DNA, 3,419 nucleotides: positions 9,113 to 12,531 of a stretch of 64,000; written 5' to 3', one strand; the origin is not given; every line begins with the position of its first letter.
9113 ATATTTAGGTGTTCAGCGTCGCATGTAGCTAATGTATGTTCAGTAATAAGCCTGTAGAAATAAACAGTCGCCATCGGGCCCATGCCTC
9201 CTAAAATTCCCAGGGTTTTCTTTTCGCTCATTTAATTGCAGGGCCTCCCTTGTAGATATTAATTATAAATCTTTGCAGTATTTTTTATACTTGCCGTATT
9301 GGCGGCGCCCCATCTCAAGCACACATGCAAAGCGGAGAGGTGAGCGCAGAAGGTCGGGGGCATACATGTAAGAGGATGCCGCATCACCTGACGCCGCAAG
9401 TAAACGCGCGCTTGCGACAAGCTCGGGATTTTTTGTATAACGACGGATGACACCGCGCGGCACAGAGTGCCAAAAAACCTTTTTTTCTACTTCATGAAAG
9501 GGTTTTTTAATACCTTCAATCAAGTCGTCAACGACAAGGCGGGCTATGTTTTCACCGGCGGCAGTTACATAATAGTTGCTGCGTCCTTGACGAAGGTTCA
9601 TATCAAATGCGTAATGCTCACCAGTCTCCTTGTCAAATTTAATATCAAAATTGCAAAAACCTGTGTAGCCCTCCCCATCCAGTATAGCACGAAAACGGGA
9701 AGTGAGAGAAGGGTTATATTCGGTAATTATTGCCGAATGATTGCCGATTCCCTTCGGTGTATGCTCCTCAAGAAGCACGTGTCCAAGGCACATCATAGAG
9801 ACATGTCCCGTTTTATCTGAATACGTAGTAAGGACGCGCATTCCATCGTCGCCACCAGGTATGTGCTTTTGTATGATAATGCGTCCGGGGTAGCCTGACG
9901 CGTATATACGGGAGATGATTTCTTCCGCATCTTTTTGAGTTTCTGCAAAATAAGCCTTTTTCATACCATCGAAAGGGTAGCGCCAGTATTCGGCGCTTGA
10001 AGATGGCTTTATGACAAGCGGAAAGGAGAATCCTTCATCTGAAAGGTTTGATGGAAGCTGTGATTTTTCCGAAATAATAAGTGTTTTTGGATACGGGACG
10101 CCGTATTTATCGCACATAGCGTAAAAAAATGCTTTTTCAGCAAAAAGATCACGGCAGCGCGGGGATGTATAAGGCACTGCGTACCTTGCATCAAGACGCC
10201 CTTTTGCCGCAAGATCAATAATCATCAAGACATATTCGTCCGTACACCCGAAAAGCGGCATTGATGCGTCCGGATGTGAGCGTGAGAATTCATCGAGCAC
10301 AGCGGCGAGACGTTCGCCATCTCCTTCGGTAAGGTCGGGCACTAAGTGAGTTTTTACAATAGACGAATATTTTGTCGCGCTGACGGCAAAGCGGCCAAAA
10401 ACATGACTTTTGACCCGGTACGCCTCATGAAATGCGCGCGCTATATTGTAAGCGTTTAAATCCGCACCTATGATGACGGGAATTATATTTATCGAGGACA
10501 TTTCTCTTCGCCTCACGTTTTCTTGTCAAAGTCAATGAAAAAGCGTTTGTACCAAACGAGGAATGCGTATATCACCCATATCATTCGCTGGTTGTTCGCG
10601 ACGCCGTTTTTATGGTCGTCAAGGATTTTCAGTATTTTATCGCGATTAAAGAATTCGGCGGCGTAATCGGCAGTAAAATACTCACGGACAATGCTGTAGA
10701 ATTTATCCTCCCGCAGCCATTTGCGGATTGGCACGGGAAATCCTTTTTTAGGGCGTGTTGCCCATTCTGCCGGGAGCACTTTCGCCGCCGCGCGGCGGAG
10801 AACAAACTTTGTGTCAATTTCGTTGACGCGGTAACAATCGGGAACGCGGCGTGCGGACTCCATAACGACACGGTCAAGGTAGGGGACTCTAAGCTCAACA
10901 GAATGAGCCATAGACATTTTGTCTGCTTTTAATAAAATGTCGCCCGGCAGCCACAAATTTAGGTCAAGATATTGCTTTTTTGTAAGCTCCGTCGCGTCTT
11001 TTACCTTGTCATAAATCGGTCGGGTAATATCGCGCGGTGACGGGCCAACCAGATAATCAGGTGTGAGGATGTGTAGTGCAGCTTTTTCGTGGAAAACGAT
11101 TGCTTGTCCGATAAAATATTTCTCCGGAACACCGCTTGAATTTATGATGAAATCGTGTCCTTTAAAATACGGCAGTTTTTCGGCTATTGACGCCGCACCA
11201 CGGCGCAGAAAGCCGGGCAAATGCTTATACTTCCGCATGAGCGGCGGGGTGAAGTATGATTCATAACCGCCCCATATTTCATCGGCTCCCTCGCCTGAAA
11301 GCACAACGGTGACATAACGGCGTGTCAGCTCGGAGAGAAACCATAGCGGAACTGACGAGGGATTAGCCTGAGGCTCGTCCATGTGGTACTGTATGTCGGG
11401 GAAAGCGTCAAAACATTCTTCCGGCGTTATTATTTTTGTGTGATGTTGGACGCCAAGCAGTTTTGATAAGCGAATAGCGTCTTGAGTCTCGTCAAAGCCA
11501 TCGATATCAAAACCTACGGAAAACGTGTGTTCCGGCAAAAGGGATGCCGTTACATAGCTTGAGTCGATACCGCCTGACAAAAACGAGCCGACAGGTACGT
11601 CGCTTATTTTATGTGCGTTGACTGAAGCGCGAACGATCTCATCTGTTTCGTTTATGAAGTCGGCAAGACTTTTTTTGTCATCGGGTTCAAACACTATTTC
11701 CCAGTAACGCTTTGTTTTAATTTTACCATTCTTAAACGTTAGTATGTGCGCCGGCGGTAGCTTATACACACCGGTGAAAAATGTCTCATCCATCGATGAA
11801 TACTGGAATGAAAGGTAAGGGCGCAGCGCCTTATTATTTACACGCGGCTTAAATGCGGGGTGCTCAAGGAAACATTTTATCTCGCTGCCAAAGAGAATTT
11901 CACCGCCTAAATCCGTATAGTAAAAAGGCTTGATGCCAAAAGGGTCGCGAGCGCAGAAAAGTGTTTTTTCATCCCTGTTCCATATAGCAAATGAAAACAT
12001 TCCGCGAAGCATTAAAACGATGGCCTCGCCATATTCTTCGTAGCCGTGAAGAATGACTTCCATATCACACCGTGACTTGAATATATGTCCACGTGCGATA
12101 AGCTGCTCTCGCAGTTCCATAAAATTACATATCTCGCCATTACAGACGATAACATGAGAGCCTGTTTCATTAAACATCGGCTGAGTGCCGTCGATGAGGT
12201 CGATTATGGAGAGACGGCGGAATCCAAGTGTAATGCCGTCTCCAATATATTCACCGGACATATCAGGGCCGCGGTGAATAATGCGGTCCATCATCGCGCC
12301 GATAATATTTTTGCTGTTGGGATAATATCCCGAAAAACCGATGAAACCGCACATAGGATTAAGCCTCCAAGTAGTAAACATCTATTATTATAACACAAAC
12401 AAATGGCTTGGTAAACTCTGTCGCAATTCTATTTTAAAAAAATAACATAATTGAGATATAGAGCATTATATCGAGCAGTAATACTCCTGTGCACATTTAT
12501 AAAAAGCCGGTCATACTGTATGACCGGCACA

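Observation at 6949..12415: asnB / ATP-grasp ligase / Asp racemase / MurE operon: predicted D-Asp (D-isoAsn) peptidoglycan branch pathway linked to a non-DNPR MurE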

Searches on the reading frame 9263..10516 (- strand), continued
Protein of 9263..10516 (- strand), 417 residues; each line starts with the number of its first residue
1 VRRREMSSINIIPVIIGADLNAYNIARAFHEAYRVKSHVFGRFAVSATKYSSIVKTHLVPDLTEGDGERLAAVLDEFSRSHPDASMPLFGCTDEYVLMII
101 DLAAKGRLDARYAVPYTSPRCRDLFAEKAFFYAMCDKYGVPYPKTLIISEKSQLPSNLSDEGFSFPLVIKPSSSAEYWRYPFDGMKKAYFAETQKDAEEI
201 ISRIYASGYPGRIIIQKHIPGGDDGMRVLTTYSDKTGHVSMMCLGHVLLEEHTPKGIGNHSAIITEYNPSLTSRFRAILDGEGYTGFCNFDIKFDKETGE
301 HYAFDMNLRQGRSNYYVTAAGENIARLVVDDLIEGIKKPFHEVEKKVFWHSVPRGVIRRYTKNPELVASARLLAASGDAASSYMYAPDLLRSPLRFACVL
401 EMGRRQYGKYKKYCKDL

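Call 35: fold_search(model_id=the predicted structure, library=pdb)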
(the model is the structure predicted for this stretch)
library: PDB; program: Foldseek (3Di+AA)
matches with E <= 10: 1810; with E <= 0.001: 555
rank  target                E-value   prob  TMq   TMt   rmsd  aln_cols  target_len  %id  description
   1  3q2o_A                3.0e-17  1.00  0.57  0.62   4.5       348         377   14  Crystal Structure of purK: N5-carboxyaminoimidazole ribonucleotide synthetase (released 2011-10-26)
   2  3vot_B                4.6e-17  1.00  0.54  0.56   5.1       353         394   16  Crystal structure of L-amino acid ligase from Bacillus licheniformis (released 2012-11-07)
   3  4dlk_A                6.0e-17  1.00  0.56  0.60   4.8       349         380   14  Crystal Structure of ATP-Ca++ complex of purK: N5-carboxyaminoimidazole ribonucleotide synthetase (released 2013-02-06)
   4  3v4s_B                6.7e-17  1.00  0.59  0.63   4.6       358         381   13  Crystal Structure of ADP-ATP complex of purK: N5-carboxyaminoimidazole ribonucleotide synthetase (released 2013-02-13)
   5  1vkz_A                9.2e-17  1.00  0.54  0.57   4.9       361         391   16  Crystal structure of Phosphoribosylamine--glycine ligase (TM1250) from Thermotoga maritima at 2.30 A resolution (released 2004-08-24)
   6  9zok_C                9.8e-17  1.00  0.58  0.61   5.8       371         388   15  Crystal structure of Phosphoribosylaminoimidazole carboxylase from Burkholderia xenovorans (ADP complex) (released 2025-12-24)
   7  3v4s_A                2.1e-16  1.00  0.59  0.64   4.6       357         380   13  Crystal Structure of ADP-ATP complex of purK: N5-carboxyaminoimidazole ribonucleotide synthetase (released 2013-02-13)
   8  2yw2_A                3.0e-16  1.00  0.58  0.57   4.5       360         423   16  Crystal structure of GAR synthetase from Aquifex aeolicus in complex with ATP (released 2007-10-23)
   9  1gso                  3.4e-16  1.00  0.53  0.52   5.4       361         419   15  GLYCINAMIDE RIBONUCLEOTIDE SYNTHETASE (GAR-SYN) FROM E. COLI. (released 1998-12-09)
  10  4wd3_A                4.4e-16  1.00  0.51  0.53   6.3       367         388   12  Crystal structure of an L-amino acid ligase RizA (released 2015-09-09)
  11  3r5h_A                4.7e-16  1.00  0.59  0.63   4.6       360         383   13  Crystal Structure of ADP-AIR complex of purK: N5-carboxyaminoimidazole ribonucleotide synthetase (released 2012-03-21)
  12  10bm_A                5.3e-16  1.00  0.59  0.62   5.6       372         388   15  Crystal structure of Phosphoribosylaminoimidazole carboxylase from Burkholderia xenovorans (AMP, ADP and sulfate compl (released 2026-01-21)
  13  9zoi_B                5.6e-16  1.00  0.59  0.63   5.4       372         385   14  Crystal structure of Phosphoribosylaminoimidazole carboxylase from Burkholderia xenovorans (ATP complex) (released 2025-12-24)
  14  3orq_A                6.8e-16  1.00  0.57  0.62   4.5       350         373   12  Crystal Structure of N5-Carboxyaminoimidazole synthetase from Staphylococcus aureus complexed with ADP (released 2011-07-20)
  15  3wo1                  7.2e-16  1.00  0.55  0.50   5.9       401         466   13  Crystal structure of Trp332Ala mutant YwfE, an L-amino acid ligase, with bound ADP-Mg-Ala (released 2014-05-14)
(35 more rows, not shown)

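Call 39: get_annotated_region(hit=H1, flank=9000)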
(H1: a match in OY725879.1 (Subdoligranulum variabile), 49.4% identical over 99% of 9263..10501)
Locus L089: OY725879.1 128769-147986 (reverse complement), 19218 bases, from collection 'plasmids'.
description: Subdoligranulum variabile strain Subdoligranulum variabile TSDC17.2-1.1 genome assembly, plasmid: 45
organism: Subdoligranulum variabile (NCBI taxid 214851)
taxonomy: Bacteria; Bacillota; Clostridia; Eubacteriales; Oscillospiraceae; Subdoligranulum; Subdoligranulum variabile
host: -; source: -; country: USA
typing (MOB-suite, as given by PLSDB): non-mobilizable
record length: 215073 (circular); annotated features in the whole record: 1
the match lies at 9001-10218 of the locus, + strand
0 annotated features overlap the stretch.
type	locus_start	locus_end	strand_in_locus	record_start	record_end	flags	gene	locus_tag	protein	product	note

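Call 71: search_protein_families(library=pfam, proteins=[L080:27-2177:+, L080:2828-4792:+, L080:4897-5490:+, L080:5746-6597:+, L080:6819-8870:+, L080:12792-13628:+, L080:13695-15353:+, L080:15364-16086:+, L080:16209-17648:+], max_evalue=0.0001)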
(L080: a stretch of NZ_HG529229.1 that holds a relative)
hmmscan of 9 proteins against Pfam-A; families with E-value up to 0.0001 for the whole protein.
L080:27-2177:+ (716 aa): 13 families
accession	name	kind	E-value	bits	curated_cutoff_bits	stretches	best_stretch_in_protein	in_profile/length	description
PF01558.24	POR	-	1.6e-25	90.7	27.4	1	1-145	39-172/173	Pyruvate ferredoxin/flavodoxin oxidoreductase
PF10371.14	EKR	-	9.7e-23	80.2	27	1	168-215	10-55/55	Domain of unknown function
PF12838.12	Fer4_7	-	1.1e-08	35.8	27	1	225-294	1-50/52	4Fe-4S dicluster domain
PF02775.26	TPP_enzyme_C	-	1.5e-08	35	21.9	1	501-612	47-150/151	Thiamine pyrophosphate enzyme, C-terminal TPP binding domain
PF13187.11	Fer4_9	-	3.4e-07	30.6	27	1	225-295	1-50/52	4Fe-4S dicluster domain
PF13183.11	Fer4_8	-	5.2e-07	30.5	27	1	223-295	2-67/68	4Fe-4S dicluster domain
PF13484.11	Fer4_16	-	1.1e-06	29.7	30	1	225-294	1-65/66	4Fe-4S double cluster binding domain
PF00037.32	Fer4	-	1.6e-06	28.1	21.1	0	276-294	2-20/24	4Fe-4S binding domain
PF12797.12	Fer4_2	-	4.9e-06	26.6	24.5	0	277-294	5-22/22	4Fe-4S binding domain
PF12837.12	Fer4_6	-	8.1e-06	26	25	0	218-241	1-24/24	4Fe-4S binding domain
PF13237.11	Fer4_10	-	1e-05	25.8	25.5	1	224-293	7-53/53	4Fe-4S dicluster domain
PF14697.11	Fer4_21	-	1.6e-05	25.4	35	0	224-244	6-26/59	4Fe-4S dicluster domain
PF13534.11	Fer4_17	-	3.7e-05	24.6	22.2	0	223-238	43-58/61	4Fe-4S dicluster domain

L080:2828-4792:+ (654 aa): 1 family
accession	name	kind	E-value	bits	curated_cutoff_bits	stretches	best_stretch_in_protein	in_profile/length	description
PF06874.16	FBPase_2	-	0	1038.9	27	1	9-646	1-638/639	Firmicute fructose-1,6-bisphosphatase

L080:4897-5490:+ (197 aa): 3 families
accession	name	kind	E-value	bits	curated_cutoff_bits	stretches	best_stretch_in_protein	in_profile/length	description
PF02915.23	Rubrerythrin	-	3.5e-21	76.5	22.8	1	11-139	1-134/137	Rubrerythrin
PF21349.2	RUBY_RBDX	-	1.7e-12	47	26.5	1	159-187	1-29/30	Rubrerythrin, rubredoxin-like domain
PF00210.30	Ferritin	-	3.5e-05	24.2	24.5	0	12-146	3-140/142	Ferritin-like domain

L080:5746-6597:+ (283 aa): 2 families
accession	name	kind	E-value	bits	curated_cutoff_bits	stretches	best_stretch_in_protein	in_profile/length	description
PF00874.25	PRD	-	6.5e-43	145.4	23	2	77-164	2-90/90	PRD domain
PF03123.20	CAT_RBD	-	3.2e-20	72.2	25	1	1-55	1-54/57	CAT RNA binding domain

L080:6819-8870:+ (683 aa): 3 families
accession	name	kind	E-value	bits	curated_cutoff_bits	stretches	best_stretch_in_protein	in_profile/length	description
PF02378.23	PTS_EIIC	-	9.1e-88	294.8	30.7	1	12-348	1-319/319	Phosphotransferase system, EIIC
PF00358.26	PTS_EIIA_1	-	1.4e-49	167.4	27.2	1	536-659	2-125/127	phosphoenolpyruvate-dependent sugar phosphotransferase system, EIIA 1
PF00367.25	PTS_EIIB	-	2.3e-14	52.9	27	1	437-468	3-34/34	phosphotransferase system, EIIB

L080:12792-13628:+ (278 aa): 1 family
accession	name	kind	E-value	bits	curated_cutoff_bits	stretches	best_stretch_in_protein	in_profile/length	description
PF00581.25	Rhodanese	-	3.1e-33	114.7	22.2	2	7-127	2-101/102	Rhodanese-like domain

L080:13695-15353:+ (552 aa): 5 families
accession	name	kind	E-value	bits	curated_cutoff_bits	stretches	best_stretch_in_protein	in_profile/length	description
PF07694.17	5TM-5TMR_LYT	-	2.5e-43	148.1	24.6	1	29-192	3-168/169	5TMR of 5TMR-LYT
PF06580.19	His_kinase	-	1.2e-27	96.4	25.2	1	362-440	1-81/81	Histidine kinase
PF02518.31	HATPase_c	-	7.4e-07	30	26.4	1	456-550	7-105/111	Histidine kinase-, DNA gyrase B-, and HSP90-like ATPase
PF12822.12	ECF_trnsprt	-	1.6e-05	25.5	30.7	1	48-159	6-123/169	ECF transporter, substrate-specific component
PF07155.17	ECF-ribofla_trS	-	3.3e-05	24.4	26.7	1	50-167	12-143/172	ECF-type riboflavin transporter, S component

L080:15364-16086:+ (240 aa): 2 families
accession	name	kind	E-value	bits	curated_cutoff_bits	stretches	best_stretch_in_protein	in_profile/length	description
PF04397.21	LytTR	-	5.1e-30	104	22.6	1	142-238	2-97/98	LytTr DNA-binding domain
PF00072.30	Response_reg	-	9.3e-24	84.2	30.2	1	4-112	2-110/111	Response regulator receiver domain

L080:16209-17648:+ (479 aa): 1 family
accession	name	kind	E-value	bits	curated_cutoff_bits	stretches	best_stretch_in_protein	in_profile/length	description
PF02554.20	CstA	-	6.3e-61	207.2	27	3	4-144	6-148/560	Carbon starvation protein CstA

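Call 72: get_annotated_region(hit=H5, flank=8000)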
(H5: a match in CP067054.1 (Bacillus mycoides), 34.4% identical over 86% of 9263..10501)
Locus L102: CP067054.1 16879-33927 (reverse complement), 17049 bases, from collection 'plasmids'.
description: Bacillus mycoides strain JAS 83/3 plasmid pl546, complete sequence
organism: Bacillus mycoides (NCBI taxid 1405)
taxonomy: Bacteria; Bacillota; Bacilli; Bacillales; Bacillaceae; Bacillus; Bacillus mycoides
host: -; source: soil; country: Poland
typing (MOB-suite, as given by PLSDB): conjugative; replicon rep_cluster_1738; relaxase MOBP; mating-pair formation MPF_T
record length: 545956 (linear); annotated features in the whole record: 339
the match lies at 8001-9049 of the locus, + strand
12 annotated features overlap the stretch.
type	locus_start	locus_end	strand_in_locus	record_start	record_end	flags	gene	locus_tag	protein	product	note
CDS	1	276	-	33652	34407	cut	-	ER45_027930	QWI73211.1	ABC transporter permease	-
CDS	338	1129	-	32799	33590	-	-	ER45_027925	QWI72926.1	ABC transporter ATP-binding protein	-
CDS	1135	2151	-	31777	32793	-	-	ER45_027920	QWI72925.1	ABC transporter substrate-binding protein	-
CDS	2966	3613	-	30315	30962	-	-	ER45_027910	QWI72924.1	response regulator transcription factor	-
CDS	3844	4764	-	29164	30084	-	-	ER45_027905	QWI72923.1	DMT family transporter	-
CDS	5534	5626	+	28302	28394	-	-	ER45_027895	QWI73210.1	helix-turn-helix domain-containing protein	-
CDS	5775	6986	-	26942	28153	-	-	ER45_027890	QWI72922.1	MFS transporter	-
CDS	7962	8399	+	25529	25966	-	-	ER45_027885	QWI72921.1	hypothetical protein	-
CDS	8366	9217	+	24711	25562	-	-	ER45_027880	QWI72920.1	hypothetical protein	-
CDS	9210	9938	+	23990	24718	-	-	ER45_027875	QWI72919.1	amino acid racemase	-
CDS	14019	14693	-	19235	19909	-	-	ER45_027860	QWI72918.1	response regulator transcription factor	-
CDS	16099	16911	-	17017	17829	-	-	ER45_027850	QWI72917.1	lipid II flippase Amj family protein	-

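Call 75: find_homologous_proteins(query=L080:8992-10215:+, max_evalue=1e-30)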
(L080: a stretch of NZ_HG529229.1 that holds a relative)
Query L080:8992-10215:+ (407 aa): 5833 proteins with E <= 1e-30 among 8000 candidates; the best 120 are listed.
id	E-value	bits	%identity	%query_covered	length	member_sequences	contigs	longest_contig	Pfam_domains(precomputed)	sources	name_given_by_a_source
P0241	6.9e-272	919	100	99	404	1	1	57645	-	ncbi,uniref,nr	ncbi:carboxylate--amine ligase [[Clostridium] dakarense]|uniref:carboxylate--amine ligase n=1 Tax=Fa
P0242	4.6e-268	907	98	99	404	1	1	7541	-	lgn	-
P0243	6.4e-268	906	98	99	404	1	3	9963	-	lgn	-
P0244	2.5e-267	904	98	99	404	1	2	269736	-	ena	-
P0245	2.7e-267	904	98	99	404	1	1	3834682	-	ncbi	ncbi:carboxylate--amine ligase [Faecalimicrobium sp. JNUCC 81]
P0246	1.3e-264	895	96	99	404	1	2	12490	-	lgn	-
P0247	4.9e-264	893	96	99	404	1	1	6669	-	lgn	-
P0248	8.3e-264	893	97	99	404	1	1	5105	-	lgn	-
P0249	7.1e-260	880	94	99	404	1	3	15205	-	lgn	-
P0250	1.1e-259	879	94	99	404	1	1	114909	-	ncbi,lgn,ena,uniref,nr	ncbi:carboxylate--amine ligase [Romboutsia sp.]|uniref:carboxylate--amine ligase n=1 Tax=Romboutsia 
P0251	5.5e-259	877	95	99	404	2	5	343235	-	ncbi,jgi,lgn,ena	jgi:D-aspartate ligase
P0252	1.2e-258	876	93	99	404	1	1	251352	-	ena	-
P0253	3.9e-258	874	94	99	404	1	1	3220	-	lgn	-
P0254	4.6e-258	874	94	99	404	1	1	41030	-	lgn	-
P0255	5.5e-258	874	93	99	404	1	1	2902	-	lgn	-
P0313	8.3e-198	675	74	99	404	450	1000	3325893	-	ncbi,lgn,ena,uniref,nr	ncbi:carboxylate--amine ligase [Intestinibacter bartlettii]|uniref:Carboxylate--amine ligase n=1 Tax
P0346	1.4e-190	652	69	97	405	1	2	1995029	-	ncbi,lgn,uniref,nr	ncbi:carboxylate--amine ligase [Peptostreptococcus equinus]|uniref:Carboxylate--amine ligase n=1 Tax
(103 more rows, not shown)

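Call 80: find_encoding_contigs(protein=P0346, flank=7000, max_places=1)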
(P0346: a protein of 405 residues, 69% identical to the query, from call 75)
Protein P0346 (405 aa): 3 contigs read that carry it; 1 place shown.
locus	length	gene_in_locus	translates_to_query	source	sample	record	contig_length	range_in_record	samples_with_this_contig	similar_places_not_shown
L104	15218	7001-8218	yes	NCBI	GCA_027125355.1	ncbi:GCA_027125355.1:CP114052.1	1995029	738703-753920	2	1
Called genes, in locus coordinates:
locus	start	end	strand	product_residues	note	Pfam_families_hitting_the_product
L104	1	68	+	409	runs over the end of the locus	PF00070:Pyr_redox (faint), PF00890:FAD_binding_2 (weak), PF01266:DAO (weak), PF03486:HI0933_like, PF12831:FAD_oxidored, PF13450:NAD_binding_8, PF07992:Pyr_redox_2 (weak), PF22780:HI0933_like_1st, +3 more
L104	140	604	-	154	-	-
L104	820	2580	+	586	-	PF13185:GAF_2 (weak), PF07228:SpoIIE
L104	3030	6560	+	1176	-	PF01855:POR_N, PF17147:PFOR_II, PF01558:POR, PF10371:EKR, PF12838:Fer4_7, PF13183:Fer4_8, PF13484:Fer4_16, PF02775:TPP_enzyme_C, +5 more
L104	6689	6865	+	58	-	-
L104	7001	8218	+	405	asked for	-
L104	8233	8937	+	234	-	PF01177:Asp_Glu_race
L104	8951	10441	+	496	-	PF01225:Mur_ligase (weak), PF08245:Mur_ligase_M, PF02875:Mur_ligase_C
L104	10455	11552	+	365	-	PF01926:MMR_HSR1, PF02421:FeoB_N, PF06071:YchF-GTPase_C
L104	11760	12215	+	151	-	-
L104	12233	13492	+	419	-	PF05193:Peptidase_M16_C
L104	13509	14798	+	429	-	PF00675:Peptidase_M16, PF05193:Peptidase_M16_C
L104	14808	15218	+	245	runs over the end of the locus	PF01790:LGT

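Call 81: find_encoding_contigs(protein=P0313, flank=7000, max_places=1)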
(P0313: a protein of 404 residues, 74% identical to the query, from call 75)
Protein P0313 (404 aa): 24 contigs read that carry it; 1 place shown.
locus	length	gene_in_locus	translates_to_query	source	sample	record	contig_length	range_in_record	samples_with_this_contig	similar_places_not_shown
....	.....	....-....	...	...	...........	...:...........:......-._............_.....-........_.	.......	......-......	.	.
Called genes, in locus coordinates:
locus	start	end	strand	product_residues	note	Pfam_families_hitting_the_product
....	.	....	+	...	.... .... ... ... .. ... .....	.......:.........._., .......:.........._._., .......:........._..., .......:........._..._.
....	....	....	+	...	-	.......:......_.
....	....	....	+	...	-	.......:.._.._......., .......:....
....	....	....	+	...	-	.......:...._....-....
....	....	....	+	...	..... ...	-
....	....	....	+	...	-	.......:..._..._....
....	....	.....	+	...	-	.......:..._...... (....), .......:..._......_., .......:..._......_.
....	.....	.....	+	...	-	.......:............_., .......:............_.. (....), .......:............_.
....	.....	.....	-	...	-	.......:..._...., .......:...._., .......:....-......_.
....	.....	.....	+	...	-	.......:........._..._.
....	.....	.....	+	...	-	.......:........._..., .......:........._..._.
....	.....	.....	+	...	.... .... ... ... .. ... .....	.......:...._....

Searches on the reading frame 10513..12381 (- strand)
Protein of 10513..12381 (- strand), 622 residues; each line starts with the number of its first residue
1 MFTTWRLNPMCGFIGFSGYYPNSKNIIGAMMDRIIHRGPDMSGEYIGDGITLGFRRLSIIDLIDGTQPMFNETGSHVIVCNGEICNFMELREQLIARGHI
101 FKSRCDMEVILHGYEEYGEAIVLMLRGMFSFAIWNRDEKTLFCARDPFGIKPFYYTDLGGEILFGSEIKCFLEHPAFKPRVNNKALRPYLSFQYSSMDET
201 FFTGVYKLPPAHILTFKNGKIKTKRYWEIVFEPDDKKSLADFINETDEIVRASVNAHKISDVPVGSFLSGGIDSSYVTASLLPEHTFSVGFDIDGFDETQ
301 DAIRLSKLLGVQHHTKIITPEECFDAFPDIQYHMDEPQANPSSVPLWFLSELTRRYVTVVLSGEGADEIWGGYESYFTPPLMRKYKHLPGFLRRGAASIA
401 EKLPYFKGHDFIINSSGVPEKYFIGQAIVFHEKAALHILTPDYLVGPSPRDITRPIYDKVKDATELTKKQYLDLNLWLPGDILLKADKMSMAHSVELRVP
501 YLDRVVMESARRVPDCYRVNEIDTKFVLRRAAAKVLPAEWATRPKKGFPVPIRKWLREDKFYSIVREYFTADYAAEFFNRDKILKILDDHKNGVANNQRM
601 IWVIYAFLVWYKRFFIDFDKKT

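Call 3: search_protein_families(library=pfam, proteins=[window:10513-12381:-], max_evalue=0.01)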
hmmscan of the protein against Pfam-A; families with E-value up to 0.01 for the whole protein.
window:10513-12381:- (622 aa): 3 families
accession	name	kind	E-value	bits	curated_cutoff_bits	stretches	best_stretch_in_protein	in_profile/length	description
PF00733.27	Asn_synthase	-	8.1e-87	292.6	21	1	247-611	3-353/354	Asparagine synthase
PF13537.11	GATase_7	-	6.7e-42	142.8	25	1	55-172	2-122/123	Glutamine amidotransferase domain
PF13522.11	GATase_6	-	6.3e-35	120.5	27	1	39-167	1-130/130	Glutamine amidotransferase domain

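Call 4: search_protein_families(library=ncbifam, proteins=[window:10513-12381:-], max_evalue=0.01)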
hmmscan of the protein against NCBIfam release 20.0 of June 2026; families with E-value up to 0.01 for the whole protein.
window:10513-12381:- (622 aa): 9 families
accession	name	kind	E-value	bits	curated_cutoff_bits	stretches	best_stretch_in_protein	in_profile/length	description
TIGR01536.1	asn_synth_AEB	equivalog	9.2e-149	496.7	267.1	1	11-548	1-517/517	asparagine synthase (glutamine-hydrolyzing)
TIGR03108.1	eps_aminotran_1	hypoth_equivalog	2e-137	459.6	816.9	1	10-607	1-621/628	XrtA/PEP-CTERM system amidotransferase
TIGR03104.1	trio_amidotrans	equivalog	4.2e-102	342.3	570.1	2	10-381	4-386/589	N-acetylglutaminylglutamine amidotransferase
NF006949.0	PRK09431.1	equivalog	7.9e-85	285.4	499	3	10-173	1-167/554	asparagine synthase B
NF033535.1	lass_lactam_cya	exception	7.2e-62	209.9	525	2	21-368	14-374/668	lasso peptide isopeptide bond-forming cyclase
NF033561.1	macrolact_Ik_Al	subfamily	1.5e-13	50.3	300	2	489-547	433-491/561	albusnodin/ikarugamycin family macrolactam cyclase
TIGR01134.1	purF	equivalog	3.6e-09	36.5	350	1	66-168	84-196/432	amidophosphoribosyltransferase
NF001484.0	PRK00331.1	subfamily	4.5e-09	35.3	381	1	68-146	87-176/601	isomerizing glutamine--fructose-6-phosphate transaminase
TIGR01135.1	glmS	equivalog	1.1e-08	34.1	418.05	1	68-146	86-175/607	glutamine--fructose-6-phosphate transaminase (isomerizing)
